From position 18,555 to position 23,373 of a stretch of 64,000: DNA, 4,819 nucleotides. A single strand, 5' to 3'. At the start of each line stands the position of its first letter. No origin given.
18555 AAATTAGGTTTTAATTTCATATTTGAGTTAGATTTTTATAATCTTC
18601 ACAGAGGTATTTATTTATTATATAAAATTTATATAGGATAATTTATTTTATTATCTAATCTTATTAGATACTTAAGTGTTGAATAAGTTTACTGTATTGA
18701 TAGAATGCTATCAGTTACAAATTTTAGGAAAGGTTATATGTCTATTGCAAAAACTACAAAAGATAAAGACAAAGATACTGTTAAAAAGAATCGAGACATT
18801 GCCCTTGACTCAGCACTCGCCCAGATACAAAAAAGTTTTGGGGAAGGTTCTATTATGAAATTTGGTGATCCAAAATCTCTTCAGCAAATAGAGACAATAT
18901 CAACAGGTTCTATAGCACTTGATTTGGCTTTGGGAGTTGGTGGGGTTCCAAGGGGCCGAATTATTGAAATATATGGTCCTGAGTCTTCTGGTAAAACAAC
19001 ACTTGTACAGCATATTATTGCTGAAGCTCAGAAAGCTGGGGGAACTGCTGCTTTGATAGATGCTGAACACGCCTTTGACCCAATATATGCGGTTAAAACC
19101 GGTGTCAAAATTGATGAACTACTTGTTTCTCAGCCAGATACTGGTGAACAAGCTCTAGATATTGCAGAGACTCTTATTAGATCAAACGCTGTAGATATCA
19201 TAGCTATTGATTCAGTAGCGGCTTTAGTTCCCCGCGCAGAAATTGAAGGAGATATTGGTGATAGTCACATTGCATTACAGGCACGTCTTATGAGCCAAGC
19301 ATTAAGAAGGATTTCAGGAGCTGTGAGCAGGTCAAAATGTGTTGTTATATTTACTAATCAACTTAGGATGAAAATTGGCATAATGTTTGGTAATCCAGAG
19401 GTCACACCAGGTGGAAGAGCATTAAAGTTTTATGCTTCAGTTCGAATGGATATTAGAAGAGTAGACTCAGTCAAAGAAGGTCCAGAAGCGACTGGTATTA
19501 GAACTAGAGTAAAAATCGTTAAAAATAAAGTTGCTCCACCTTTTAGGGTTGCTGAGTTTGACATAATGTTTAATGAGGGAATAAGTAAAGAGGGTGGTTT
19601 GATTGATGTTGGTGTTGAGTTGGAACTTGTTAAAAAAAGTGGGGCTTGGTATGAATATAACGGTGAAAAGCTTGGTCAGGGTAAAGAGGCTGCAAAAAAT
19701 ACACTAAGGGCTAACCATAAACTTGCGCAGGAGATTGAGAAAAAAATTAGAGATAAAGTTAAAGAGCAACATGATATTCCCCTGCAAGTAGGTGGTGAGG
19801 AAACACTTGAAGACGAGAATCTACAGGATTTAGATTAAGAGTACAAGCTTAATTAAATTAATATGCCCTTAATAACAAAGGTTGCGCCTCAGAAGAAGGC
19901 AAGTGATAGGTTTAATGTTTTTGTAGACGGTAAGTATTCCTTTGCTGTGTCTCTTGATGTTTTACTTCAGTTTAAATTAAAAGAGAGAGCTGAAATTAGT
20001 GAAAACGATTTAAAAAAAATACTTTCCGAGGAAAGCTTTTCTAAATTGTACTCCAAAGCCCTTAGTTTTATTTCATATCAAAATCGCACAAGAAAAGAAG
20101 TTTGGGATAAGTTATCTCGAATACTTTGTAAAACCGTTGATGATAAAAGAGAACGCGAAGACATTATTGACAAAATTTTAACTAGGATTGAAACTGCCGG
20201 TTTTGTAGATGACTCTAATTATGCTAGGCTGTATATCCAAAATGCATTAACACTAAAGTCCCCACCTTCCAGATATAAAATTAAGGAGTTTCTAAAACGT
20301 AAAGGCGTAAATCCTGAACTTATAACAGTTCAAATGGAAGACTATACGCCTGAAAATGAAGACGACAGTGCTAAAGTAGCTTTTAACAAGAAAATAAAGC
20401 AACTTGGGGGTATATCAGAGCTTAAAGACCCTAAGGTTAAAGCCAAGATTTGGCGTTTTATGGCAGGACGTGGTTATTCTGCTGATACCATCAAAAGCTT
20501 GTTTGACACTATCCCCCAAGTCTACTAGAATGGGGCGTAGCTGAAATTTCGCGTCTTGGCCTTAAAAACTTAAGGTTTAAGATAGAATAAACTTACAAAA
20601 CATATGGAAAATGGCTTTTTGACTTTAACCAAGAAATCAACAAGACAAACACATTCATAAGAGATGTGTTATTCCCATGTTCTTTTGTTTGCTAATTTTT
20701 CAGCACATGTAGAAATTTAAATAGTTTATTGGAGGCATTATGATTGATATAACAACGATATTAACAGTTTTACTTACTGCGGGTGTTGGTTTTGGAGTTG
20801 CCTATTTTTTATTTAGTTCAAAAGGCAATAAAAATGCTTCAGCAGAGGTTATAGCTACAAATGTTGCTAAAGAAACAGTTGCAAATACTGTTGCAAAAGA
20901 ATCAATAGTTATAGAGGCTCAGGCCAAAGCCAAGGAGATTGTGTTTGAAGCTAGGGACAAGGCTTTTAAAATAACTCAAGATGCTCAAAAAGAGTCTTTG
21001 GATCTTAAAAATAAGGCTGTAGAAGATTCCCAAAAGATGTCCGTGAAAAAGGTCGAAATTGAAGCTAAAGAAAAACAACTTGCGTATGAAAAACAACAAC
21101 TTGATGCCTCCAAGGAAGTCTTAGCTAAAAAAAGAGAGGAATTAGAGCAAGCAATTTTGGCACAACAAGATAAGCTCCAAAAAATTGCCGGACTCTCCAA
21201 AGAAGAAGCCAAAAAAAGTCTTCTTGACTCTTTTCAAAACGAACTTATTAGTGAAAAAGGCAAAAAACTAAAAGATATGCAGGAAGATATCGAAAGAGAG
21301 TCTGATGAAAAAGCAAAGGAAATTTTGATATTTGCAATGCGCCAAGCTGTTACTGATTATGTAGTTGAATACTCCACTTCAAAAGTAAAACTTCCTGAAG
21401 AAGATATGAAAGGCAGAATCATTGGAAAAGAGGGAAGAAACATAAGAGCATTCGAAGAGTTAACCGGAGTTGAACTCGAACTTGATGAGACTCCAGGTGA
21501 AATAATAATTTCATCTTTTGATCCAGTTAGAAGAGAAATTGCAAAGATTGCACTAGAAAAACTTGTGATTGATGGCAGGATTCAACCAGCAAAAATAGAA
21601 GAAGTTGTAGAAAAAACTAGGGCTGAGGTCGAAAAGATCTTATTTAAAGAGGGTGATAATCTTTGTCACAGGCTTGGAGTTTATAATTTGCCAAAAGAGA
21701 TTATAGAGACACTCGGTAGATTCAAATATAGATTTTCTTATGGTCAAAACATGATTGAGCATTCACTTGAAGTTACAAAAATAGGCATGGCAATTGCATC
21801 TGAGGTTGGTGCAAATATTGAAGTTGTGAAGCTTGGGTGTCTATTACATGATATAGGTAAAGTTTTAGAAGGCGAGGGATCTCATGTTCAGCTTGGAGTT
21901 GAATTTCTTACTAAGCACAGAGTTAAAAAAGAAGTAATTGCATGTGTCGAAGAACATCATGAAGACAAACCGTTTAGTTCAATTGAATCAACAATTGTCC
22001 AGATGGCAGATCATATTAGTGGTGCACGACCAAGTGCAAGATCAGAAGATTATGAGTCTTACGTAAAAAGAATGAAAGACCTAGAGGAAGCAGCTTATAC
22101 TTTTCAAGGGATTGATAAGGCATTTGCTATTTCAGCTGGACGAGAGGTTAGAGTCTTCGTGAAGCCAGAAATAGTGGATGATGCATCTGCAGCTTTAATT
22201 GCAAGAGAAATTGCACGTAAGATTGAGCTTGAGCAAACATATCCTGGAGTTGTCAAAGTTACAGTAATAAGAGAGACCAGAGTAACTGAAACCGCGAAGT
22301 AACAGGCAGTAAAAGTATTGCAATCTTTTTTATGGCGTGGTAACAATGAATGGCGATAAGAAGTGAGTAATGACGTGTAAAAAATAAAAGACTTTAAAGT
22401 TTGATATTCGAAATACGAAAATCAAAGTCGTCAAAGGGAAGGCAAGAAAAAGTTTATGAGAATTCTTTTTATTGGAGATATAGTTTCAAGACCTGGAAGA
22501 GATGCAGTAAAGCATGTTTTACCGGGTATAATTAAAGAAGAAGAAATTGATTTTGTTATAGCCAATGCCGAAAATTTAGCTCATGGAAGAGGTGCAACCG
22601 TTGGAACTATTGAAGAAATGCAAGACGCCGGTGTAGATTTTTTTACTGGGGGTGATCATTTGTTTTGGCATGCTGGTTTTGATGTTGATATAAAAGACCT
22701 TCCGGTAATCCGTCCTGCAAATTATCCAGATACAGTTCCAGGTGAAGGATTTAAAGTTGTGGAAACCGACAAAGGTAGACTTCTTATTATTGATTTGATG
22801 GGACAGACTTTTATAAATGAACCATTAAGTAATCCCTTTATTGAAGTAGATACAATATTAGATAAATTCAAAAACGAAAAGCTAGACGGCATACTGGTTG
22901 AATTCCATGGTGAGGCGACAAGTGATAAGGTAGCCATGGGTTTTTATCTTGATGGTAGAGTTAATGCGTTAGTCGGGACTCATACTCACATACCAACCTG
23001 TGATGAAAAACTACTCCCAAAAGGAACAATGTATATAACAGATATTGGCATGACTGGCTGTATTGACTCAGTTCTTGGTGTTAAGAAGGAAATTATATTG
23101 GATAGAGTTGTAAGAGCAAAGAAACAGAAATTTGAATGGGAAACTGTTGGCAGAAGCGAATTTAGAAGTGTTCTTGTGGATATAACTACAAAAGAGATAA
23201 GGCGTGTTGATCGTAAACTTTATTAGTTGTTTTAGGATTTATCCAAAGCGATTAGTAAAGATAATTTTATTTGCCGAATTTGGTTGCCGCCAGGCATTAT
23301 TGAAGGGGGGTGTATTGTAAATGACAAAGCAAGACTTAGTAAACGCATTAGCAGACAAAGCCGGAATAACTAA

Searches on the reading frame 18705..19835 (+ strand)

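Call 50: search_protein_families(library=pfam, proteins=[window:18705-19835:+], max_evalue=0.001)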
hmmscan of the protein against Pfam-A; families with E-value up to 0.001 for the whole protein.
window:18705-19835:+ (377 aa): 8 families
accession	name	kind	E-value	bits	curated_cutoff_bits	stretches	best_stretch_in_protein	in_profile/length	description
PF00154.27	RecA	-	4.3e-132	439.8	27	1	33-294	2-262/262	recA bacterial DNA recombination protein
PF21096.2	RecA_C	-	5.8e-24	84.4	27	1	297-352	1-56/57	RecA C-terminal domain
PF08423.17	Rad51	-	1.7e-08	34.5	22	1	61-252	4-211/244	Rad51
PF13191.12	AAA_16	-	5.1e-05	24.3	32.6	1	82-216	22-137/167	AAA ATPase domain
PF01637.24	ATPase_2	-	0.00012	22.5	33.2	1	85-120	21-56/225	ATPase domain predominantly from Archaea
PF00004.35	AAA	-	0.00042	21.2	21.2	1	89-219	3-110/131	ATPase family associated with various cellular activities (AAA)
PF06745.19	ATPase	-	0.00045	20.1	26.6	1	67-122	3-58/231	KaiC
PF00005.33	ABC_tran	-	0.00051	21.1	25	0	81-124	8-51/137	ABC transporter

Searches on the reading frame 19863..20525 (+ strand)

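Call 50: search_protein_families(library=pfam, proteins=[window:19863-20525:+], max_evalue=0.001)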
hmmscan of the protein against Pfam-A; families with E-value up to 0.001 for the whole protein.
window:19863-20525:+ (221 aa): 2 families
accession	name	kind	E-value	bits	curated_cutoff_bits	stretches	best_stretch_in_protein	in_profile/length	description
PF21981.2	RecX_HTH3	-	3.6e-10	40.3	26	1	168-212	5-46/48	RecX, third three-helix domain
PF21982.2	RecX_HTH1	-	2.2e-09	37.6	26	1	63-86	2-25/40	RecX, first three-helix domain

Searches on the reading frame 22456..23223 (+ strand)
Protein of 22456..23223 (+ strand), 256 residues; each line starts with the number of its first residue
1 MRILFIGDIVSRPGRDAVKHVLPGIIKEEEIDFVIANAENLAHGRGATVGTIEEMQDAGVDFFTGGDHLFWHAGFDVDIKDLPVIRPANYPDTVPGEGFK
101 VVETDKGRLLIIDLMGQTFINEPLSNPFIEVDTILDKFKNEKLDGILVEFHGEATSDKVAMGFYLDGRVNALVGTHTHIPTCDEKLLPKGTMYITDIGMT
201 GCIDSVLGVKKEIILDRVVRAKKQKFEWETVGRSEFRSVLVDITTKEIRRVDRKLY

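Call 50: search_protein_families(library=pfam, proteins=[window:22456-23223:+], max_evalue=0.001)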
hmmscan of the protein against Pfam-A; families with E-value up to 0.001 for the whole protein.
window:22456-23223:+ (256 aa): 2 families
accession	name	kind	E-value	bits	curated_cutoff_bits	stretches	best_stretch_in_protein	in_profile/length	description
PF13277.11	YmdB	-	1.2e-84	284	27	1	4-247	1-244/253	YmdB-like protein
PF00149.33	Metallophos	-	4e-07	31.1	21.5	1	1-180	1-191/191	Calcineurin-like phosphoesterase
